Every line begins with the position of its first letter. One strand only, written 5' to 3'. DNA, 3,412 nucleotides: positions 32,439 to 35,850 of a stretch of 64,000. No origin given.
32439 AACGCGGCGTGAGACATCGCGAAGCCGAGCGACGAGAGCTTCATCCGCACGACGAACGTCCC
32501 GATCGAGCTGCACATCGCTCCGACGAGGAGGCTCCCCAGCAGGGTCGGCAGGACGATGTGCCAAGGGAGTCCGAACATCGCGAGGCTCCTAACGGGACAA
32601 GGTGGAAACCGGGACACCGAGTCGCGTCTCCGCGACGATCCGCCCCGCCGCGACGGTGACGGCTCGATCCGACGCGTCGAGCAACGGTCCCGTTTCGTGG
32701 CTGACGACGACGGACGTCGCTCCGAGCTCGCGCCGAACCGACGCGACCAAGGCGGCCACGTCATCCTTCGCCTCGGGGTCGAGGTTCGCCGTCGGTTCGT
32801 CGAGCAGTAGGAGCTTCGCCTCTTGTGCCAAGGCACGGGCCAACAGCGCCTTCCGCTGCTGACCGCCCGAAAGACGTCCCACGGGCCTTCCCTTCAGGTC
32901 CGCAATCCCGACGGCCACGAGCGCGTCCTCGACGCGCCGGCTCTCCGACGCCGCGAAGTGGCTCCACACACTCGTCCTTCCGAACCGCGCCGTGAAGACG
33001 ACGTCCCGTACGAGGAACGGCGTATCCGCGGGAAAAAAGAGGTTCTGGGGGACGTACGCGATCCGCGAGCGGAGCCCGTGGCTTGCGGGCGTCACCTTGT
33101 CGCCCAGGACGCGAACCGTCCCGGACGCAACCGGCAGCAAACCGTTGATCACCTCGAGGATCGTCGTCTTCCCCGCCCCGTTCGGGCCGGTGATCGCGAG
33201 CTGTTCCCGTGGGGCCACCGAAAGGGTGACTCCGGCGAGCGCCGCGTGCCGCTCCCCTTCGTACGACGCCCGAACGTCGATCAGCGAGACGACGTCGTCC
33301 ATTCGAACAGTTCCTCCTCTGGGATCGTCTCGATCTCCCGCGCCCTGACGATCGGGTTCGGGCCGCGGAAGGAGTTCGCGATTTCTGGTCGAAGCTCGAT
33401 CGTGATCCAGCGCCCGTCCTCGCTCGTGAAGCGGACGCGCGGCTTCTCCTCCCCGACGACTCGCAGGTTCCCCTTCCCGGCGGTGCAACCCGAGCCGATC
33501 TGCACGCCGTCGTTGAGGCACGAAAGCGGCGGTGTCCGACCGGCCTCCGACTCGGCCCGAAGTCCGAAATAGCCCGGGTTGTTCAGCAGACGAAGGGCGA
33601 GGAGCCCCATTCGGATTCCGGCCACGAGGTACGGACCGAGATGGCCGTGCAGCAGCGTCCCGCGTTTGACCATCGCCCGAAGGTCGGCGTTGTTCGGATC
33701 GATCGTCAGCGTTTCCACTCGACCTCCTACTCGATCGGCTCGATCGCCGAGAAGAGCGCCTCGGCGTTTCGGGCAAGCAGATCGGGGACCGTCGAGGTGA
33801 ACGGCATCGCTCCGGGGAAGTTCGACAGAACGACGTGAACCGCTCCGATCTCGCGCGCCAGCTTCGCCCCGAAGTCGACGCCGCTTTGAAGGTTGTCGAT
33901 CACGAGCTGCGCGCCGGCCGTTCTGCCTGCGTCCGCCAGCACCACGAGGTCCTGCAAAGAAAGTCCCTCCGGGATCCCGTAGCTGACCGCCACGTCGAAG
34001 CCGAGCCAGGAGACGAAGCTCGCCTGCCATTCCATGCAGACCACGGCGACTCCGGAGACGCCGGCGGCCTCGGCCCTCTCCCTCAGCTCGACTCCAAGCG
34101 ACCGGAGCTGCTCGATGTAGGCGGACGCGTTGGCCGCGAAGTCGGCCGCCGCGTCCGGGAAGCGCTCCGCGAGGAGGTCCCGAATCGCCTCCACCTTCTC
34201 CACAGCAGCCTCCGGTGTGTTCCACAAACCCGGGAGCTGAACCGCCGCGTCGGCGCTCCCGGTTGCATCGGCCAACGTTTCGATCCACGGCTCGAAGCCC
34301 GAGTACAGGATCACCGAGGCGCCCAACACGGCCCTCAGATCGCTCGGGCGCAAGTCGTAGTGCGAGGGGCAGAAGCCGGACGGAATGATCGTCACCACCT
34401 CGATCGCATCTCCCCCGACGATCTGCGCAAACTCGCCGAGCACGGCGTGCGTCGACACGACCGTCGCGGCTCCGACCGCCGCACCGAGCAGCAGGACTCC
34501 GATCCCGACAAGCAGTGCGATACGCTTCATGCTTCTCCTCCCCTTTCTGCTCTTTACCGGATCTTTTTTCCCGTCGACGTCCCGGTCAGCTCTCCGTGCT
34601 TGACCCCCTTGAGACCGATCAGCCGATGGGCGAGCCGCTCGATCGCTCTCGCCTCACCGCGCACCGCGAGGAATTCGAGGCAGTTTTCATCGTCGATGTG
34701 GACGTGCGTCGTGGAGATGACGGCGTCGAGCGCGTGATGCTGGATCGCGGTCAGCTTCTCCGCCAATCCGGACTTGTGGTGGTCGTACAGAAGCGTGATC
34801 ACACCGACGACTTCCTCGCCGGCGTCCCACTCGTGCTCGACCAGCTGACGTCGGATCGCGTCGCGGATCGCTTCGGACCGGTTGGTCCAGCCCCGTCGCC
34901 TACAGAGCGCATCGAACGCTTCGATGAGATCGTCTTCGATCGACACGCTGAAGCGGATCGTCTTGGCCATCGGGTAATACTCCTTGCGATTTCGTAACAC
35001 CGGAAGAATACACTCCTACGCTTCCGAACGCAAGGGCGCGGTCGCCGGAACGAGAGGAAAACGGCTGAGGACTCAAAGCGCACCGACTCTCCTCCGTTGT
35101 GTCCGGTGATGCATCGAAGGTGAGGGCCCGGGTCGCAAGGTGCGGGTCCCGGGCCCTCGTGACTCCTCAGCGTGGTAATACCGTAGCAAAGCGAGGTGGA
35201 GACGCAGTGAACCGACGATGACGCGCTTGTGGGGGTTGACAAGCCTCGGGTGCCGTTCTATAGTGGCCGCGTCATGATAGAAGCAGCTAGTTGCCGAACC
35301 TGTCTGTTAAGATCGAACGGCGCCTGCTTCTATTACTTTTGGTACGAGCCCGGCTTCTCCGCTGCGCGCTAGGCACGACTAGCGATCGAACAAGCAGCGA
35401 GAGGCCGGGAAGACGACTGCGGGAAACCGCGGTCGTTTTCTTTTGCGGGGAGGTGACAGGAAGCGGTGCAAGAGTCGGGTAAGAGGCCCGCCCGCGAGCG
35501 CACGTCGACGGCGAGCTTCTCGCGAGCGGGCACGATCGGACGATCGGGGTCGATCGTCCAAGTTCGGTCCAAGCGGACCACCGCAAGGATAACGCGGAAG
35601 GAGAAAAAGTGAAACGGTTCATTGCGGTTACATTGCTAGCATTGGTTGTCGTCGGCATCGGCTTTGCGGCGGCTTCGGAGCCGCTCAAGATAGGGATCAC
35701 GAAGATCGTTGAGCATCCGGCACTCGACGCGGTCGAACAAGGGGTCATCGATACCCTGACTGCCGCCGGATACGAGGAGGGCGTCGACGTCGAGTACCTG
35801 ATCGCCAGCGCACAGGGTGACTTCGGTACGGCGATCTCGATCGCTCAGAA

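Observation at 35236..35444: Leaderless 32-codon ORF with an FYYFWY run plus an intrinsic terminator upstream of a 'Trp/Tyr-type' ABC importer: candidate aromatic-amino-acid attenuator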

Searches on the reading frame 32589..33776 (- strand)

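Call 7: search_protein_families(library=pfam, proteins=[window:32589-33776:-])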
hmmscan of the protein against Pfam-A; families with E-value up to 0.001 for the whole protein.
window:32589-33776:- (395 aa): 5 families
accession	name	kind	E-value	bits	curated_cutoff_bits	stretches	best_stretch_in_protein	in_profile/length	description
PF00005.33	ABC_tran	-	3.6e-30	105.8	25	1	181-330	2-137/137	ABC transporter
PF13304.12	AAA_21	-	2e-11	44.9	27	2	194-232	3-38/304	AAA domain, putative AbiEii toxin, Type IV TA system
PF02463.25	SMC_N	-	1.2e-06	28.6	40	0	301-375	136-211/220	RecF/RecN/SMC N terminal domain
PF13476.12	AAA_23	-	0.00014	23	27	1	194-211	23-40/201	AAA domain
PF13555.12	AAA_29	-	0.00033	20.8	27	1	182-214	14-46/61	P-loop containing region of AAA domain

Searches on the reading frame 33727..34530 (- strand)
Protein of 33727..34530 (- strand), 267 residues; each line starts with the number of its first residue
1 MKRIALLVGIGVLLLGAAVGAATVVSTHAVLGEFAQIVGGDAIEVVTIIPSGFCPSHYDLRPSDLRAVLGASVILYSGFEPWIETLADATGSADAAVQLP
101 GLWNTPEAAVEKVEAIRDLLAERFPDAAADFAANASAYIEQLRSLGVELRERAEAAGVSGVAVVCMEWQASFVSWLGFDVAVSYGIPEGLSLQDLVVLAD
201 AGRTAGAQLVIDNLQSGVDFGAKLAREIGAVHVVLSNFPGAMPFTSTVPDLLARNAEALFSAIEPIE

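Call 7: search_protein_families(library=pfam, proteins=[window:33727-34530:-])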
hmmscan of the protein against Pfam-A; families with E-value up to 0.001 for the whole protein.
window:33727-34530:- (267 aa): 1 family
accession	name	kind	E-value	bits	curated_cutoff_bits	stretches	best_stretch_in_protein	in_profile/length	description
PF01297.22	ZnuA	-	7.4e-25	88.3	29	1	24-259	1-260/263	Zinc-uptake complex component A periplasmic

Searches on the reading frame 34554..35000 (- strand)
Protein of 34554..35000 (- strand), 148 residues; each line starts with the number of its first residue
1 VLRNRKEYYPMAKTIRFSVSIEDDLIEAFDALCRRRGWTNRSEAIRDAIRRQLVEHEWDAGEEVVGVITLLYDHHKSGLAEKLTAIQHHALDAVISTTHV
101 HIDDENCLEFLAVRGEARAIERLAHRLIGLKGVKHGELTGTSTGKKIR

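Call 7: search_protein_families(library=pfam, proteins=[window:34554-35000:-])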
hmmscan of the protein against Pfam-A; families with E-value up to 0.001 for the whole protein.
window:34554-35000:- (148 aa): 2 families
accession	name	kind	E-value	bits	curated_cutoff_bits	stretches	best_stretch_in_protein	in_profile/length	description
PF08753.17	NikR_C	-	8.6e-31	106.4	22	1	65-139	1-75/77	NikR C terminal nickel binding domain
PF01402.27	RHH_1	-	1.9e-12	47.1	20.5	1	16-53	1-37/39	Ribbon-helix-helix protein, copG family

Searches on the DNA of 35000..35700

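Call 4: search_rna_families(source=window, start=35000, end=35700, threshold=evalue, max_evalue=10, show_alignments=3)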
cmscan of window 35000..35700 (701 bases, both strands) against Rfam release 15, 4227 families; matches with E-value up to 10: 5.
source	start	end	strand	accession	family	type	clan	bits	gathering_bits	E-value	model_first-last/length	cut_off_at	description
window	35114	35171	+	RF03595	mir-3569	Gene; miRNA;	-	22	50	0.095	1-58/58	no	mir-3569 microRNA precursor family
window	35410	35446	+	RF00489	ctRNA_p42d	Gene; antisense;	-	21.6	50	0.049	1-46/46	no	ctRNA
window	35188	35330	+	RF00305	snoZ248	Gene; snRNA; snoRNA; CD-box;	-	18.1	120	1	1-137/137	no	Small nucleolar RNA Z248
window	35122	35158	+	RF02828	Scr3920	Gene; sRNA;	-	16.8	88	1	85-121/125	no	Streptomyces RNA 3920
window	35000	35169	+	RF04196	MIR5638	Gene; miRNA;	-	14.9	500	0.074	294-464/464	5'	MIR5638 microRNA precursor family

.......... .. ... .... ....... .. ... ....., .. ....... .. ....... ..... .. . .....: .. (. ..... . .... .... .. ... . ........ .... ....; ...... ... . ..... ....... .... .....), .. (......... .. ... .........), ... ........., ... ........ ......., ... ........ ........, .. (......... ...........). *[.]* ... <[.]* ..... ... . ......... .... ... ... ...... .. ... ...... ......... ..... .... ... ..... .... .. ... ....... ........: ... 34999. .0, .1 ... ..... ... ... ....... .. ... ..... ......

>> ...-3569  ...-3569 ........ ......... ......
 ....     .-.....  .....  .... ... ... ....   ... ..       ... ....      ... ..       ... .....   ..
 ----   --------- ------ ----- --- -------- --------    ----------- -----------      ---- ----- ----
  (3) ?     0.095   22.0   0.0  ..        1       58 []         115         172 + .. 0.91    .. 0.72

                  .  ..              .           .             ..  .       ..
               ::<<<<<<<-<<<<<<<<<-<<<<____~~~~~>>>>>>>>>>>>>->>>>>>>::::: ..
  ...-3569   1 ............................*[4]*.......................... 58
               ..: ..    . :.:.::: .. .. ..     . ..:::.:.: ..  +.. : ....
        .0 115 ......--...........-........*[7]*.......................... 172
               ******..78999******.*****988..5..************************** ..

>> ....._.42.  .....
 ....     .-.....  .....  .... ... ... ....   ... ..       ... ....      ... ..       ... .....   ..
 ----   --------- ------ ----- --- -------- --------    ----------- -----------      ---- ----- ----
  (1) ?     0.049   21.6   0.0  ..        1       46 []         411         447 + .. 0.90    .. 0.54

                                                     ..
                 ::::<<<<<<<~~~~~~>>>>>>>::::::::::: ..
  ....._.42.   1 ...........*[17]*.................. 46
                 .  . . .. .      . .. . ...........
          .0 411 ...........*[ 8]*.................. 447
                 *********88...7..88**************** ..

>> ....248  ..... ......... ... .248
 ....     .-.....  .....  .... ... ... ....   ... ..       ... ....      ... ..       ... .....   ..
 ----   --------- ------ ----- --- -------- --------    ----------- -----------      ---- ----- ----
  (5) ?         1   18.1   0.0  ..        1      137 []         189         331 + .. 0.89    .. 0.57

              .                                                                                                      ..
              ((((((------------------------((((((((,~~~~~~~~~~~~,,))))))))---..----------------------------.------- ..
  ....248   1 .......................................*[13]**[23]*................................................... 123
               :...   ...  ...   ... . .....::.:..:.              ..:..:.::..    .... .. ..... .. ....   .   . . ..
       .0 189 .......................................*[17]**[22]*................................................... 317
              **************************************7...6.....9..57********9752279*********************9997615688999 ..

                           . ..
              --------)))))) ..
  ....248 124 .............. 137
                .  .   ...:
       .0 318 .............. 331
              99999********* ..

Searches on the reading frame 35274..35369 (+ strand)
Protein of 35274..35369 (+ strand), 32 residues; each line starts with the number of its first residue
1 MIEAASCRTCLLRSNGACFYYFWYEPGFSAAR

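Call 74: list_cluster_members(proteins=[window:35274-35369:+, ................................, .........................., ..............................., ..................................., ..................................])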
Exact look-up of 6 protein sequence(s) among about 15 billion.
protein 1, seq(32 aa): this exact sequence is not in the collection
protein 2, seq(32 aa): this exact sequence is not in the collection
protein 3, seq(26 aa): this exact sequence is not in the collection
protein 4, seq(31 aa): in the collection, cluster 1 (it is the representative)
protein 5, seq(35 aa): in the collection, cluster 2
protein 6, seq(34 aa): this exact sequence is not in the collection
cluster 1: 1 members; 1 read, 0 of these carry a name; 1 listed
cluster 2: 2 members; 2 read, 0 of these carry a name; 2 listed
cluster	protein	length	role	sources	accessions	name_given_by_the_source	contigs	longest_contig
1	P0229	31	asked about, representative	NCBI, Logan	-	-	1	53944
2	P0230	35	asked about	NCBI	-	-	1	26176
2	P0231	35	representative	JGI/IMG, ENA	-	-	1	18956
